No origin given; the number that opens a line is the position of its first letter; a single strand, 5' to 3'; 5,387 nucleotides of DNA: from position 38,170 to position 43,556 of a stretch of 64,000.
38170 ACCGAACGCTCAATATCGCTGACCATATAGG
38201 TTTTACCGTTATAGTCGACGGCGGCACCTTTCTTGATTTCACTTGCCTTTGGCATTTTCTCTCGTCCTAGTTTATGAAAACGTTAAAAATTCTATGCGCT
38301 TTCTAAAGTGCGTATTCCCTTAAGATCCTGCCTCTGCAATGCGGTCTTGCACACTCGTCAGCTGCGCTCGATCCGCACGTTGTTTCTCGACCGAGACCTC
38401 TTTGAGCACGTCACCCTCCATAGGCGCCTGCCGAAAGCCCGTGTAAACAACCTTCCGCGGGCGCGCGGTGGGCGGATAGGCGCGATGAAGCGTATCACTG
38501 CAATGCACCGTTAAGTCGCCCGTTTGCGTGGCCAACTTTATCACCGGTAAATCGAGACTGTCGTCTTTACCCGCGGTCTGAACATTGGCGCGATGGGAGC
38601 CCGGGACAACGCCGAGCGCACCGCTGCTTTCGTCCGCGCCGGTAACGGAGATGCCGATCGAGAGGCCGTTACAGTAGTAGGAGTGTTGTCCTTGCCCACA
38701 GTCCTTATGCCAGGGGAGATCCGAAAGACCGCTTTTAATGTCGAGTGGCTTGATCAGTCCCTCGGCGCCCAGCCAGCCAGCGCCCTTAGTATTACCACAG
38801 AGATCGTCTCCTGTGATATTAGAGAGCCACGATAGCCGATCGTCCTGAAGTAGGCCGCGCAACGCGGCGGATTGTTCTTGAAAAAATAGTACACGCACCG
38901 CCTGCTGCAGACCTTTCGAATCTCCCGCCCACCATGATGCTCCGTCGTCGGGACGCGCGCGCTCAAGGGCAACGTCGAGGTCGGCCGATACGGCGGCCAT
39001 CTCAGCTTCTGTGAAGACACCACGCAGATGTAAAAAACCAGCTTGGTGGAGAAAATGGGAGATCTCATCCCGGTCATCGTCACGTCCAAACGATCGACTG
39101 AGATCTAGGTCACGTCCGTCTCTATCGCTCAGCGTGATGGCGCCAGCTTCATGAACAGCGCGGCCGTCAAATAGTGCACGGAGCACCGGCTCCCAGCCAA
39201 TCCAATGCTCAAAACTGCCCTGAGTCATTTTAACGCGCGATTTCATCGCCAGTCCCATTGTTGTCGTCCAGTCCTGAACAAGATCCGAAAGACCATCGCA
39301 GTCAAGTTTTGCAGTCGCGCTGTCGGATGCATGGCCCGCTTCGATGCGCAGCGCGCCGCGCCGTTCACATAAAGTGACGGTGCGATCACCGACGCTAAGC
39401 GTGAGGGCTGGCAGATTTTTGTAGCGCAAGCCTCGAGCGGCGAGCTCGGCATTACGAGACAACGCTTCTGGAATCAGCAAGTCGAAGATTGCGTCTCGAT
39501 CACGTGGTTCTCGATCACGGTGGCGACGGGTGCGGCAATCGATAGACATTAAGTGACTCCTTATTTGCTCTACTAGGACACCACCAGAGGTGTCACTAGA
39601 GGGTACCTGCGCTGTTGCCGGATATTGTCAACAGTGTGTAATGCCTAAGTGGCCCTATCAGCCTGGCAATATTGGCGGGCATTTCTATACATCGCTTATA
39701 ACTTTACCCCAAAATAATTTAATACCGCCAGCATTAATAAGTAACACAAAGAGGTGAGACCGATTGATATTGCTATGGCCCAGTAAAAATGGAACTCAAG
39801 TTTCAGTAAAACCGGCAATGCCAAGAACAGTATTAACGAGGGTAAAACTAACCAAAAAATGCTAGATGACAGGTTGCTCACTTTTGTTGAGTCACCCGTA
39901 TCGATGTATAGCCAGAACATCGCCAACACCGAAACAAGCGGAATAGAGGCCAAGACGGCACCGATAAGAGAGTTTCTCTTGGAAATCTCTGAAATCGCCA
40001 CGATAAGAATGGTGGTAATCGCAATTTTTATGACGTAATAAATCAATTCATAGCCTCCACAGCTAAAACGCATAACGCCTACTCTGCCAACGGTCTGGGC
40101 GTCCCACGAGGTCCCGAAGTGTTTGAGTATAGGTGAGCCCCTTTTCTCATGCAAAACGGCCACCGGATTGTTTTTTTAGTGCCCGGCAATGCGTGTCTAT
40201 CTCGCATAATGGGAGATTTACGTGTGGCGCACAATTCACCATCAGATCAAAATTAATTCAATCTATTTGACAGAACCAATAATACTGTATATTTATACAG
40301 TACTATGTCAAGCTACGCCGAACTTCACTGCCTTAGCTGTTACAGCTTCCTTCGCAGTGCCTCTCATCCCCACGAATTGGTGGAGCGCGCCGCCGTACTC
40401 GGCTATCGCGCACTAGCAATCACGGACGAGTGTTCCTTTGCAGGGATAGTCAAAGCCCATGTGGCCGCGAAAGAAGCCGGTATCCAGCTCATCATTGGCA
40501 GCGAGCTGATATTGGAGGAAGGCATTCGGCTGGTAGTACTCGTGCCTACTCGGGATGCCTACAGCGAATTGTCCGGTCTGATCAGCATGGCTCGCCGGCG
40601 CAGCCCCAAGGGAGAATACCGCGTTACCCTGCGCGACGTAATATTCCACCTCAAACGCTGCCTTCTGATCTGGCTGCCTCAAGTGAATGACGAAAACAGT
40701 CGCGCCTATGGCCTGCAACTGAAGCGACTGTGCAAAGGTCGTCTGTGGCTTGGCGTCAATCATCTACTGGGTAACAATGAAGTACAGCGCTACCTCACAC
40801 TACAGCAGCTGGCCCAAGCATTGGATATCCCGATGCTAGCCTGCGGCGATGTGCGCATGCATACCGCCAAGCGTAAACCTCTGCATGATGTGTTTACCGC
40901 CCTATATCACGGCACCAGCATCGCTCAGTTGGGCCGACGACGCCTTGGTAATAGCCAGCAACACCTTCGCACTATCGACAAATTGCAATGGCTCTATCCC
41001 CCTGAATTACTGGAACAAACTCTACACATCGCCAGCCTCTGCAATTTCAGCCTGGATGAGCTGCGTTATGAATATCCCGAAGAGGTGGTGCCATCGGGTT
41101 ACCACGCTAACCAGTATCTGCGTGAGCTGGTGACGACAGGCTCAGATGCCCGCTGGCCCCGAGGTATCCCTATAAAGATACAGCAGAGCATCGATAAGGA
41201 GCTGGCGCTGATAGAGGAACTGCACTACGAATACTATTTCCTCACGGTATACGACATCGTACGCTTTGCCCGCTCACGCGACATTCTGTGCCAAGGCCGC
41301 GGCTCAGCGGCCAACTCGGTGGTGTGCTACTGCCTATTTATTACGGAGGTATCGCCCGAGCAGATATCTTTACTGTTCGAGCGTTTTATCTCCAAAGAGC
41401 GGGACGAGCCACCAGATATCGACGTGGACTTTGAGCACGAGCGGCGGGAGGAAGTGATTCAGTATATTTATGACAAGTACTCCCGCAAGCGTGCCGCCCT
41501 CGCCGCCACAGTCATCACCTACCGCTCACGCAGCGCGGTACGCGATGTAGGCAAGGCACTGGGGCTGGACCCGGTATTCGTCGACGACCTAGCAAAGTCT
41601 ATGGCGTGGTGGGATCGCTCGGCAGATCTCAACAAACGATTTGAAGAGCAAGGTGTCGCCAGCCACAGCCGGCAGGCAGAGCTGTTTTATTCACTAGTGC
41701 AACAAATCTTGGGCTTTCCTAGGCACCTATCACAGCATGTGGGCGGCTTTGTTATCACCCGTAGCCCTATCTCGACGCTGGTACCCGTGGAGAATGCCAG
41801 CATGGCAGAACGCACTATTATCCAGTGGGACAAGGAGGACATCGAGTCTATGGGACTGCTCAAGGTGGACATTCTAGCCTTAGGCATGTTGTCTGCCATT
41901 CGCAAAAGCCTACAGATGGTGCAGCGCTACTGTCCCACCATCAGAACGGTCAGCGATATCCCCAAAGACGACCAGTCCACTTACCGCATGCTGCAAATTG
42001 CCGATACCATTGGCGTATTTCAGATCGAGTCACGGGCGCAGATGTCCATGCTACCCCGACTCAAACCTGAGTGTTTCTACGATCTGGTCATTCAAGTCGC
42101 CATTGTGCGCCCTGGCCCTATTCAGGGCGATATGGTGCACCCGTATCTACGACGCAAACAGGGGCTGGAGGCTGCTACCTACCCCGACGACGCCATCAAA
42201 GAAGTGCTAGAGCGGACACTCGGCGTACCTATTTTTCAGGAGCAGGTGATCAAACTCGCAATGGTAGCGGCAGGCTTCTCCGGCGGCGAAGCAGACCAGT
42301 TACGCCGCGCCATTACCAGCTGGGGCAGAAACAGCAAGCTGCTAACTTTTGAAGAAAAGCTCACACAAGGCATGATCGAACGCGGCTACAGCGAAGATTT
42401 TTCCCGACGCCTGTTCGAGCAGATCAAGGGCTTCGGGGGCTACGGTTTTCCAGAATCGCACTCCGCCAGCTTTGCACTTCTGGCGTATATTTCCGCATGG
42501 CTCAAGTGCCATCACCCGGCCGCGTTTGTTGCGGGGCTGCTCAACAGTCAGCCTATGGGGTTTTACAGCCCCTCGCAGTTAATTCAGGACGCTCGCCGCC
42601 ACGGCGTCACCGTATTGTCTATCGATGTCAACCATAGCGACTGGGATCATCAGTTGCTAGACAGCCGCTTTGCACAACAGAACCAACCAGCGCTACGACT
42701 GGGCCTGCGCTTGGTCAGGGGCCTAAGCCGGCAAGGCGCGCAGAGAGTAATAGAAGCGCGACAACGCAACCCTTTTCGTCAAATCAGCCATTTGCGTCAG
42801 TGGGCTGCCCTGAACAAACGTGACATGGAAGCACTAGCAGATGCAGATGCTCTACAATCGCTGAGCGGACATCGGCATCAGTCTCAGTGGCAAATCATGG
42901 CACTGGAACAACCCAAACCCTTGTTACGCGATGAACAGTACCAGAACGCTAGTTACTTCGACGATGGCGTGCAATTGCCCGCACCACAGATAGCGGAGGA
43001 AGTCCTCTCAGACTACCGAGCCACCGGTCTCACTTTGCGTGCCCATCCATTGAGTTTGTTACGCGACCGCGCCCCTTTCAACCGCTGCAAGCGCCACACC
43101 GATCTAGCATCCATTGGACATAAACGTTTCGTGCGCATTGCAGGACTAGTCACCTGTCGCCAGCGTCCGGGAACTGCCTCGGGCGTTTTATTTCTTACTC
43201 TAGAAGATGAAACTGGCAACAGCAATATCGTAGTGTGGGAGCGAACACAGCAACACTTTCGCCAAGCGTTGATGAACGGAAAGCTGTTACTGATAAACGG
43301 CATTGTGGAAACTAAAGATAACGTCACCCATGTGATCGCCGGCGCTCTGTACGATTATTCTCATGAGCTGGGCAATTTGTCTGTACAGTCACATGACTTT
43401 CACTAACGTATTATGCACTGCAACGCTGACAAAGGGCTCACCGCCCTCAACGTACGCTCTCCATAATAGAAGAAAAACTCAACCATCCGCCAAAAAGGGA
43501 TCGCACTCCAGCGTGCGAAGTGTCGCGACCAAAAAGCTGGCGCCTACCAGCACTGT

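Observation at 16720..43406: Mutasome cassette split into three units, each with its own LexA box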

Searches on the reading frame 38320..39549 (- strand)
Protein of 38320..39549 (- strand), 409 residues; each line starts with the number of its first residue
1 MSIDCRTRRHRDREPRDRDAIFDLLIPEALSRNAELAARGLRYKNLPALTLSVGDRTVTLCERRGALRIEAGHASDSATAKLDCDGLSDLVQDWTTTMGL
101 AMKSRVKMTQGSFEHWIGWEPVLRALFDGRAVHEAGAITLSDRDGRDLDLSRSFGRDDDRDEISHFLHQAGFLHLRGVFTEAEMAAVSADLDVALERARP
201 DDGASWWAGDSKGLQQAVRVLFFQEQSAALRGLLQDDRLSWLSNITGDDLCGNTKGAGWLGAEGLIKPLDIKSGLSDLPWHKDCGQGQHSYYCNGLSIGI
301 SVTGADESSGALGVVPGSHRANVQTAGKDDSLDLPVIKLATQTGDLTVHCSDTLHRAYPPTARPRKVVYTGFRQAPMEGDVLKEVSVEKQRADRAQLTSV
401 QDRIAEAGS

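Call 7: search_protein_families(library=pfam, proteins=[window:38320-39549:-])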
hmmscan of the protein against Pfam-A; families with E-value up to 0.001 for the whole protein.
window:38320-39549:- (409 aa): 1 family
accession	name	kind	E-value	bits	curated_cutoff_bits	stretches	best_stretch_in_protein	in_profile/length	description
PF05721.19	PhyH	-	3.1e-13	50.9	22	1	168-366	2-212/213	Phytanoyl-CoA dioxygenase (PhyH)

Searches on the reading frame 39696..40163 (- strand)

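Call 7: search_protein_families(library=pfam, proteins=[window:39696-40163:-])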
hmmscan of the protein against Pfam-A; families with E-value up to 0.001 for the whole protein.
window:39696-40163:- (155 aa): 0 families

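Call 8: search_protein_families(library=ncbifam, proteins=[window:39696-40163:-])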
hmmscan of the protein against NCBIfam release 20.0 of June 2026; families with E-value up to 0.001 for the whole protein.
window:39696-40163:- (155 aa): 5 families
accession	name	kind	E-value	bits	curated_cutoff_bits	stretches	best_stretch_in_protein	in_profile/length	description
NF006749.0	PRK09272.1-2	subfamily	2.3e-42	143.8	119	1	41-155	2-116/116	hypothetical protein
NF006751.0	PRK09272.1-4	subfamily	1.1e-22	80.6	154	1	41-155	2-115/116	hypothetical protein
NF006750.0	PRK09272.1-3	equivalog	4.1e-14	52.9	101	1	42-145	2-103/112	hypothetical protein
NF006752.0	PRK09272.1-5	equivalog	5.6e-12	46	162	1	43-137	3-98/110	hypothetical protein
NF006748.0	PRK09272.1-1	equivalog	2.6e-10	41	181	1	42-143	2-101/109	hypothetical protein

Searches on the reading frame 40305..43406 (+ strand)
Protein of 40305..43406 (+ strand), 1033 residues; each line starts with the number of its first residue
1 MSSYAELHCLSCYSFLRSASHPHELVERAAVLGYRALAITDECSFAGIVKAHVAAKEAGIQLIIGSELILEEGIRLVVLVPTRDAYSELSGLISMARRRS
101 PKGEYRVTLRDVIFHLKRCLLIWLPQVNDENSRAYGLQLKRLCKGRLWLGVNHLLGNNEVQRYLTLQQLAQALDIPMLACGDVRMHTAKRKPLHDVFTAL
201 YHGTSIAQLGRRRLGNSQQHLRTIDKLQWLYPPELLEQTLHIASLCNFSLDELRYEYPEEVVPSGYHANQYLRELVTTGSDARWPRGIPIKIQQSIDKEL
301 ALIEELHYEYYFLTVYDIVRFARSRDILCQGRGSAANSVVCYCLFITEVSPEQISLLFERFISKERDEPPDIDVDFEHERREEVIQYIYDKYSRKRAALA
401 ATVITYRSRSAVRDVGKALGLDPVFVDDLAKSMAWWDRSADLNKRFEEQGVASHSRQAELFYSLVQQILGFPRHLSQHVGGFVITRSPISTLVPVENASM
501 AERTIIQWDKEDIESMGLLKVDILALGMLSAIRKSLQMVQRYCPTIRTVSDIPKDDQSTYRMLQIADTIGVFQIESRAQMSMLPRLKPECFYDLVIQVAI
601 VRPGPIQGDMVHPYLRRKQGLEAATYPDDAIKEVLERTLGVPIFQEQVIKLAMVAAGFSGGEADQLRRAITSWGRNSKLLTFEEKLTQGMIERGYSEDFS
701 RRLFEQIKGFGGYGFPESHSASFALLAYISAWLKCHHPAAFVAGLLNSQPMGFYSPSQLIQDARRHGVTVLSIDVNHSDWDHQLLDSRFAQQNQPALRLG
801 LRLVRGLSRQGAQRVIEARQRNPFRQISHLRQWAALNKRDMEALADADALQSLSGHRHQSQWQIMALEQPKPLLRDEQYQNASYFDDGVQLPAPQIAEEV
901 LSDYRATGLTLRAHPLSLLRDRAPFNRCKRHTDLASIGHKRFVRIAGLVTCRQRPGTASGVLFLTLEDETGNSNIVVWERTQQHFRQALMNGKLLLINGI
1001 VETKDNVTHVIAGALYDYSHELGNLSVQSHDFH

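Call 7: search_protein_families(library=pfam, proteins=[window:40305-43406:+])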
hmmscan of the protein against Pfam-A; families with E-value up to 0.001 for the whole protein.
window:40305-43406:+ (1033 aa): 5 families
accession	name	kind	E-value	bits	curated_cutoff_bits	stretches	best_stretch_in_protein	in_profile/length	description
PF07733.18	DNA_pol3_alpha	-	1.9e-89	300.2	23.9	1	270-525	1-260/260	Bacterial DNA polymerase III alpha NTPase domain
PF17657.6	DNA_pol3_finger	-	9.1e-54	181.7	22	1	528-694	1-166/166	Bacterial DNA polymerase III alpha subunit finger domain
PF14579.12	HHH_6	-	8.2e-20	71.2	25.6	1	767-859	1-89/90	Helix-hairpin-helix motif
PF02811.25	PHP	-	7.1e-16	59.4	26.4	1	6-101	1-100/164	PHP domain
PF01336.31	tRNA_anti-codon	-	2.7e-08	34.1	27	1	943-1011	1-68/75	OB-fold nucleic acid binding domain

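Call 8: search_protein_families(library=ncbifam, proteins=[window:40305-43406:+])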
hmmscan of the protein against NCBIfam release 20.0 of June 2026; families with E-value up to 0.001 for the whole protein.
window:40305-43406:+ (1033 aa): 16 families
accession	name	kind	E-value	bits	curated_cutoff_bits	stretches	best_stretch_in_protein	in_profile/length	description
NF004225.0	PRK05672.1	subfamily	0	1396.4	939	1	2-1033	4-1047/1047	error-prone DNA polymerase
NF004226.0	PRK05673.1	equivalog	2e-183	612.2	1002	1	3-1020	5-1064/1146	DNA polymerase III subunit alpha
NF005298.0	PRK06826.1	equivalog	1.4e-166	556.2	1260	2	137-1019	161-1073/1151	DNA polymerase III subunit alpha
TIGR00594.1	polc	superfamily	1.3e-162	543.2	434.35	1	5-978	2-1022/1022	DNA polymerase III subunit alpha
NF005377.0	PRK06920.1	equivalog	2.7e-146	489.1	1806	1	3-1016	2-1021/1108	DNA polymerase III subunit alpha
NF005617.0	PRK07374.1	equivalog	1.7e-119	400.5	1653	2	165-1012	191-1074/1170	DNA polymerase III subunit alpha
NF005582.0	PRK07279.1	equivalog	1.4e-115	387.5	1279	1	5-1031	3-977/1033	DNA polymerase III subunit alpha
NF005516.0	PRK07135.1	equivalog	3.9e-113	379.5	1084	2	232-905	192-863/974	DNA polymerase III DnaE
NF004550.0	PRK05898.1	equivalog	3.8e-110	369.6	1182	1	181-826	141-779/971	DNA polymerase III subunit alpha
NF007079.0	PRK09532.1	equivalog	1.7e-81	274.7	1525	2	165-714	189-775/876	DNA polymerase III subunit alpha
NF001688.0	PRK00448.1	equivalog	1.5e-26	92.3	873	3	6-74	340-409/1445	PolC-type DNA polymerase III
TIGR01405.1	polC_Gram_pos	equivalog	4.6e-22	77.6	1043.45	0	764-857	1120-1206/1211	DNA polymerase III subunit alpha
NF005616.0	PRK07373.1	equivalog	1.1e-16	60.4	646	2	715-859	38-178/449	DNA polymerase III subunit alpha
NF041577.1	nside_bi_sphtase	equivalog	3.8e-08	32.8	400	1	5-71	4-68/276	3',5'-nucleoside bisphosphate phosphatase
NF047791.1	RNaseRnm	equivalog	0.0001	21.7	375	0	20-68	16-66/275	RNase RNM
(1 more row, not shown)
